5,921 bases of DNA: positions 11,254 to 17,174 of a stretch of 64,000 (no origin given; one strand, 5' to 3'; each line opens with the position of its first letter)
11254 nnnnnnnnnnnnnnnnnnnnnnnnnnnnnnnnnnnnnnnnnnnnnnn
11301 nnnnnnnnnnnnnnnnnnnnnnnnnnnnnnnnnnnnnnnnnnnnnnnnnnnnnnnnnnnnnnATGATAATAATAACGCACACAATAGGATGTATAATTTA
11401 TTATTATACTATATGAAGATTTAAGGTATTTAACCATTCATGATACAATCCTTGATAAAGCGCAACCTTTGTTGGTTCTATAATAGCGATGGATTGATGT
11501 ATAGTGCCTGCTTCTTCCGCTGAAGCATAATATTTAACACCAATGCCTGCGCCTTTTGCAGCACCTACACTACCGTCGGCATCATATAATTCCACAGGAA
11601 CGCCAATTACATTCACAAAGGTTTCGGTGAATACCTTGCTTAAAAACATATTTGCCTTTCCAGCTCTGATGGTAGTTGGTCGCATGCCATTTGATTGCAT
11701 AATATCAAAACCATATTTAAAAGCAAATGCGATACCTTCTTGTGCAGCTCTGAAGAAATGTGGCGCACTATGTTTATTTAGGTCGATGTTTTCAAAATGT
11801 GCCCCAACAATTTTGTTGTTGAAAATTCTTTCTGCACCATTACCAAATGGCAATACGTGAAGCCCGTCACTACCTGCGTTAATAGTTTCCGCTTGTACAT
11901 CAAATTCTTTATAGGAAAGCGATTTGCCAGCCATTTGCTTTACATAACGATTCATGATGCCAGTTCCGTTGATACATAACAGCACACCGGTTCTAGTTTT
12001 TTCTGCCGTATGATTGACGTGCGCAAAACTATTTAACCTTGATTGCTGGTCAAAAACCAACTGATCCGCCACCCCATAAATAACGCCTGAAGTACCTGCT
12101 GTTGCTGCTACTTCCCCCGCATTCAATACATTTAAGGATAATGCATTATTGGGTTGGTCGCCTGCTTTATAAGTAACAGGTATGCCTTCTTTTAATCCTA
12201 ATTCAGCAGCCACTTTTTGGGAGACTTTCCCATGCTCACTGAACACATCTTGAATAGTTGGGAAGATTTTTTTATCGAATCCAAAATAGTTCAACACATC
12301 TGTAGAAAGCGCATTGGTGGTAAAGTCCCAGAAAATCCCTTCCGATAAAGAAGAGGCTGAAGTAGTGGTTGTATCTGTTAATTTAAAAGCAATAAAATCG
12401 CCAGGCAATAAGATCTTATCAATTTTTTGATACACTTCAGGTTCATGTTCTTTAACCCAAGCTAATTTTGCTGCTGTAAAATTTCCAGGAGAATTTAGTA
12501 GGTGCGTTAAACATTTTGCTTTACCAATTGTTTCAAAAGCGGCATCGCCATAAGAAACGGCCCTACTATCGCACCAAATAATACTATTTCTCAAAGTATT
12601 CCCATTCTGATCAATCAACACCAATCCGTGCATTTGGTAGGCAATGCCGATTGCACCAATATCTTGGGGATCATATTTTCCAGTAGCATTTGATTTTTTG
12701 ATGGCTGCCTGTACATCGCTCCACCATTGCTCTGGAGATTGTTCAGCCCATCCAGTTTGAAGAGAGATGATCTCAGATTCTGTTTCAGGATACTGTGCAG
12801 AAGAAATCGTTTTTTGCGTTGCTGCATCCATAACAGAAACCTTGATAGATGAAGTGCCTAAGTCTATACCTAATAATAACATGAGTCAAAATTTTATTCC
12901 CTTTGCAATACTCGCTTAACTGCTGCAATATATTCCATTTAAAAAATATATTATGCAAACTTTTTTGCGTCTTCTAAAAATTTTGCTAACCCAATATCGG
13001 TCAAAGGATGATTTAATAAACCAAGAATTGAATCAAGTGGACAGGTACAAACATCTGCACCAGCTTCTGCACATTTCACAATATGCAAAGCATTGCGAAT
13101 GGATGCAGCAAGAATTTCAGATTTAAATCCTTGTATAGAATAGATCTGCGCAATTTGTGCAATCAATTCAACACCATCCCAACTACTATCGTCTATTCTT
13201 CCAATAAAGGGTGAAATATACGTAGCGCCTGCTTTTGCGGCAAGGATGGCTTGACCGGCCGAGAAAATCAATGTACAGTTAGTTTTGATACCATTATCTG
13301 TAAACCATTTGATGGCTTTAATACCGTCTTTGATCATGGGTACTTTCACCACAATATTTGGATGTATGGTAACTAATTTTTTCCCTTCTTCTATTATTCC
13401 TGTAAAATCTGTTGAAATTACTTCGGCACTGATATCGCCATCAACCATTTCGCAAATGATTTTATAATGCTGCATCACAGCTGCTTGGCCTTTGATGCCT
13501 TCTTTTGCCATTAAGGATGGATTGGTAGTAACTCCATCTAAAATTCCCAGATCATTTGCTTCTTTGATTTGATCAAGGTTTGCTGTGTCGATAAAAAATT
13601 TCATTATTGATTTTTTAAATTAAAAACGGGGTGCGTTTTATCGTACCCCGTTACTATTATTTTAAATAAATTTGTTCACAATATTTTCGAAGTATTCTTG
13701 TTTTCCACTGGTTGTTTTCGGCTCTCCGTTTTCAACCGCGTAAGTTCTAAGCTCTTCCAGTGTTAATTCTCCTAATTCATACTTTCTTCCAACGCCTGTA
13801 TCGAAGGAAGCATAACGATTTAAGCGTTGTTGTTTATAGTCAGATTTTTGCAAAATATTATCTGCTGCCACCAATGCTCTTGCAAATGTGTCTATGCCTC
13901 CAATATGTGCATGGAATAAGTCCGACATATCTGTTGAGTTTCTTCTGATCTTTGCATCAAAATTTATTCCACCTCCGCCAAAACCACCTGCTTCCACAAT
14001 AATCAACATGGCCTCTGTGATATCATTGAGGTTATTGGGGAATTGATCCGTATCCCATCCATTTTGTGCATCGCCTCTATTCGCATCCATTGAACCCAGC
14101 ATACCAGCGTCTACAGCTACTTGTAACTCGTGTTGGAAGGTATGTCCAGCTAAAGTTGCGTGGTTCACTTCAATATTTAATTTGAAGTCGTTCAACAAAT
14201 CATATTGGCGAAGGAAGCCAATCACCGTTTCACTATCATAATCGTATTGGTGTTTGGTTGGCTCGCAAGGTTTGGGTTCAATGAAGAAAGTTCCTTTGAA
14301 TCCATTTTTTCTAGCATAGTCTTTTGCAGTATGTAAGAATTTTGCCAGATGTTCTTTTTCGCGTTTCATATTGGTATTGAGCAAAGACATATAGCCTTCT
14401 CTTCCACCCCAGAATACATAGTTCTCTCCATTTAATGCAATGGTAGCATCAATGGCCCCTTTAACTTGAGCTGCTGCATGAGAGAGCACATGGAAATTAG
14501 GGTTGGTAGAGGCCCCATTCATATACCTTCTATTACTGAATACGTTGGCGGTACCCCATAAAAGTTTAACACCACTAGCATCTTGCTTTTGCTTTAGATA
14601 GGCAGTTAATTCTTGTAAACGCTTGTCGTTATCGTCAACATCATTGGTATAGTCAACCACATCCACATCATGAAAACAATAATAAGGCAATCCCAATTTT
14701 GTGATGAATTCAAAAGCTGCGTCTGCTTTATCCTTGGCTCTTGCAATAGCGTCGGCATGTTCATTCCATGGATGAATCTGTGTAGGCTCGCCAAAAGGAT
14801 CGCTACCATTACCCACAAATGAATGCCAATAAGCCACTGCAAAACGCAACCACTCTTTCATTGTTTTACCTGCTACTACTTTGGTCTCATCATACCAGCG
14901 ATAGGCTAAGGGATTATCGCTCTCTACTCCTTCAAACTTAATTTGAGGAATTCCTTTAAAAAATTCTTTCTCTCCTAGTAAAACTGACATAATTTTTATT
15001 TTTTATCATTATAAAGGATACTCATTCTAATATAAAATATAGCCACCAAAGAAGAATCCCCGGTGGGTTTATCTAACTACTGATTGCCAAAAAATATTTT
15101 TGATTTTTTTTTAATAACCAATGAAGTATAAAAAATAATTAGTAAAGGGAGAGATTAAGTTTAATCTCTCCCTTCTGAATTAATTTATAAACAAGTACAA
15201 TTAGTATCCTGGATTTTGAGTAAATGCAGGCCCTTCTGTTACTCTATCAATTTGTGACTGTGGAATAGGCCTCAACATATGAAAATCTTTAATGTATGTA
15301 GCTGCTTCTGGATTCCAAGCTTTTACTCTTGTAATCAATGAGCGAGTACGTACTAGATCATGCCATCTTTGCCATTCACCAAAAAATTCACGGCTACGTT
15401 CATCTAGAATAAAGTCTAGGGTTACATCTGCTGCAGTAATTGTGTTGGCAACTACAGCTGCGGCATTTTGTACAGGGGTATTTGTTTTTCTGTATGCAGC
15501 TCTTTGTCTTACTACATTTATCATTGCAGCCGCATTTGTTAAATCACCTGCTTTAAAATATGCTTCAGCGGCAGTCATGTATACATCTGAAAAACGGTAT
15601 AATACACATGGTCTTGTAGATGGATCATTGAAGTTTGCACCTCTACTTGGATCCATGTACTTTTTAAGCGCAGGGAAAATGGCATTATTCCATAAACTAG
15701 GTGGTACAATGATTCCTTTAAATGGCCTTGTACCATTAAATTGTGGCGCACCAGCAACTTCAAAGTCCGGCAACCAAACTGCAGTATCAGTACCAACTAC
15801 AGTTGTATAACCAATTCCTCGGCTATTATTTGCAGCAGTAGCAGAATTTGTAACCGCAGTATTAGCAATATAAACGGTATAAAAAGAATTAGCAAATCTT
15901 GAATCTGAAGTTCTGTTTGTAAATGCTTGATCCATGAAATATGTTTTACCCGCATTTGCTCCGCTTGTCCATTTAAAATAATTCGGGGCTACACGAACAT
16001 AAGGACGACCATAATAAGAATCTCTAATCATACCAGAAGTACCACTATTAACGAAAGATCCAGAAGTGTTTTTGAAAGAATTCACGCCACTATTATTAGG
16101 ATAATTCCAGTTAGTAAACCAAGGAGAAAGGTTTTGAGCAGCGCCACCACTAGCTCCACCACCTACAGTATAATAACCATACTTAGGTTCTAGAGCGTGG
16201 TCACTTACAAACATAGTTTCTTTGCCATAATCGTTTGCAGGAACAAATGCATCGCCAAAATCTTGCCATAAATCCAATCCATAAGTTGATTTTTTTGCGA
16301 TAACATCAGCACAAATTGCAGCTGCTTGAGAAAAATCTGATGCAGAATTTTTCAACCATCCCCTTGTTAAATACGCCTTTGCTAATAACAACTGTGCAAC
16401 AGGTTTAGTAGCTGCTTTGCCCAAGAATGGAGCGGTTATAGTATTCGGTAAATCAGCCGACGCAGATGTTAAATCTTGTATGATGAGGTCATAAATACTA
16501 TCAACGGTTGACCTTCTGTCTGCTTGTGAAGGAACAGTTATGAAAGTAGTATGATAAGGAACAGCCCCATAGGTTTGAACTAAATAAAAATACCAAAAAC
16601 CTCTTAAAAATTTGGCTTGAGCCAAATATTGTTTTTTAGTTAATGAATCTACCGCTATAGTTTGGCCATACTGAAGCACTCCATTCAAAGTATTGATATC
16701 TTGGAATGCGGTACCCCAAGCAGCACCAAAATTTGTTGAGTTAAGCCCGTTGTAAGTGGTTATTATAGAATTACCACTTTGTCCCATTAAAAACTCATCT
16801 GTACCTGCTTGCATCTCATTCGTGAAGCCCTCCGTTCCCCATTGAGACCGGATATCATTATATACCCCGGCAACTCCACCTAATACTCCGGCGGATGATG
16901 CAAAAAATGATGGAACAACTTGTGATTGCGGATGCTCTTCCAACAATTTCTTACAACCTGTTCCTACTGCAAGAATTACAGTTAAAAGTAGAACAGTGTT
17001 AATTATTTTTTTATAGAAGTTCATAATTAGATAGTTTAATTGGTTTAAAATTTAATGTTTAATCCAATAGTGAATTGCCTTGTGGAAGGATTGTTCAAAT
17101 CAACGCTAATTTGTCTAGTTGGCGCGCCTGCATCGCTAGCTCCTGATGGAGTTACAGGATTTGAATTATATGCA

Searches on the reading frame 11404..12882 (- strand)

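Call 8: search_protein_families(library=pfam, proteins=[window:11404-12882:-])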
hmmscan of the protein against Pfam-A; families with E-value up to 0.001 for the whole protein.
window:11404-12882:- (492 aa): 2 families
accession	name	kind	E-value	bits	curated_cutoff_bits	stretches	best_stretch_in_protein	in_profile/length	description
PF00370.27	FGGY_N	-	9.6e-50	169.9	28.8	1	3-245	2-241/245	FGGY family of carbohydrate kinases, N-terminal domain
PF02782.22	FGGY_C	-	2.4e-08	34.4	27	1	259-443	2-192/198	FGGY family of carbohydrate kinases, C-terminal domain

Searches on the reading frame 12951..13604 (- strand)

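Call 8: search_protein_families(library=pfam, proteins=[window:12951-13604:-])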
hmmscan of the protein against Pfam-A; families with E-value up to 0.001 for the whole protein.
window:12951-13604:- (217 aa): 1 family
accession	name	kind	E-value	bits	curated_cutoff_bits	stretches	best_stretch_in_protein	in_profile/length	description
PF00923.25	TAL_FSA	-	1.2e-57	195.9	27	1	3-203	1-239/285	Transaldolase/Fructose-6-phosphate aldolase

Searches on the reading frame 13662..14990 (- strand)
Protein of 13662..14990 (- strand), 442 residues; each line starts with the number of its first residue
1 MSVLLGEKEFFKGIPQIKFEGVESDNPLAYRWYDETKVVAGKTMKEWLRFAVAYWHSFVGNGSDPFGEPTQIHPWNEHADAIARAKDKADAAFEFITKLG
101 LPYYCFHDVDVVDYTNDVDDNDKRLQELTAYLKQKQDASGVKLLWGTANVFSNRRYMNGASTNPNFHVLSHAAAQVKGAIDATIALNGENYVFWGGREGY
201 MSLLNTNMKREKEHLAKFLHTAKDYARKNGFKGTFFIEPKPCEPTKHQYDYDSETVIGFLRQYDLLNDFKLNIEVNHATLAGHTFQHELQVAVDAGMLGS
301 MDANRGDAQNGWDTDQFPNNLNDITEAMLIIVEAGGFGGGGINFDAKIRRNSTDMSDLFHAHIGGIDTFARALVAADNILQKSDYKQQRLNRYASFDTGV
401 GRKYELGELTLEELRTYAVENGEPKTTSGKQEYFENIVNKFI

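Call 8: search_protein_families(library=pfam, proteins=[window:13662-14990:-])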
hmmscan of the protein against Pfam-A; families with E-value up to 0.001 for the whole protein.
window:13662-14990:- (442 aa): 1 family
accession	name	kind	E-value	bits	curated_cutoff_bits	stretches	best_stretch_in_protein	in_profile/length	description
PF01261.30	AP_endonuc_2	-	7.1e-07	29.6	31.1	1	162-285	56-169/249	Xylose isomerase-like TIM barrel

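Call 48: search_protein_families(library=ncbifam, proteins=[window:13662-14990:-], max_evalue=1e-10)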
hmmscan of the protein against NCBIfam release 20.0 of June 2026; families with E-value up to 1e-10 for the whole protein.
window:13662-14990:- (442 aa): 4 families
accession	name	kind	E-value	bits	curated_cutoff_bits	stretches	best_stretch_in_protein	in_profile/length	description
NF003998.0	PRK05474.1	subfamily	2.3e-209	695.7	459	1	8-442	2-437/439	xylose isomerase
TIGR02630.1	xylose_isom_A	equivalog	1.9e-198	659.8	533.25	1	10-442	1-435/435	xylose isomerase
NF009115.0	PRK12465.1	subfamily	1.2e-193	644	888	1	2-441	4-442/445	xylose isomerase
TIGR02631.1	xylA_Arthro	equivalog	1.4e-26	93.4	447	1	94-351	39-291/382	xylose isomerase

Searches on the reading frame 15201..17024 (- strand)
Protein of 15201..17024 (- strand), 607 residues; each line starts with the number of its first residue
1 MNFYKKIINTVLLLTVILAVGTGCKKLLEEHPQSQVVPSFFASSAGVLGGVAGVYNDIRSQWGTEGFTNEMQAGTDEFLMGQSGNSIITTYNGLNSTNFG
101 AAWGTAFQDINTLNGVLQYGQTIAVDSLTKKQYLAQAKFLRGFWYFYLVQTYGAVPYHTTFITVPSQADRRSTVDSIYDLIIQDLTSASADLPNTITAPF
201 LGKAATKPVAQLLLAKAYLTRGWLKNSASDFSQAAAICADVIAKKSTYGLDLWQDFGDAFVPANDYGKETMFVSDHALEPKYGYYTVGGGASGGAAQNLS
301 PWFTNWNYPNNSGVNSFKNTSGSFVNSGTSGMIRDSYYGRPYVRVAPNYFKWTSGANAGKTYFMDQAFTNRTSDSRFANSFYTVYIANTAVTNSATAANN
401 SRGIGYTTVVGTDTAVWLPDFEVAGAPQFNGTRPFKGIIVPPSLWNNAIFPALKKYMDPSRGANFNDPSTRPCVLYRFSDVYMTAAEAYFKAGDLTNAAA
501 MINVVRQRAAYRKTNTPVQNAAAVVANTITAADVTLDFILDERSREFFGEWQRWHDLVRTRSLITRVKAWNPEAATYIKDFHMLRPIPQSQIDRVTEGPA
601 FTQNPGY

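Call 7: search_protein_families(library=pfam, proteins=[window:15201-17024:-])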
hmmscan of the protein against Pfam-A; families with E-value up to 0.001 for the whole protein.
window:15201-17024:- (607 aa): 3 families
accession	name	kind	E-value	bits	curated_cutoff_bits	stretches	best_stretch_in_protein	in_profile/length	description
PF07980.17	SusD_RagB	-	2.5e-30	106.6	23.1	1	286-607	12-297/297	SusD family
PF14322.12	SusD-like_3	-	4.3e-18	66.7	27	1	28-219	3-191/191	Starch-binding associating with outer membrane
PF12771.13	SusD-like_2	-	1.6e-05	24.4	27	1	90-193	49-151/415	Starch-binding associating with outer membrane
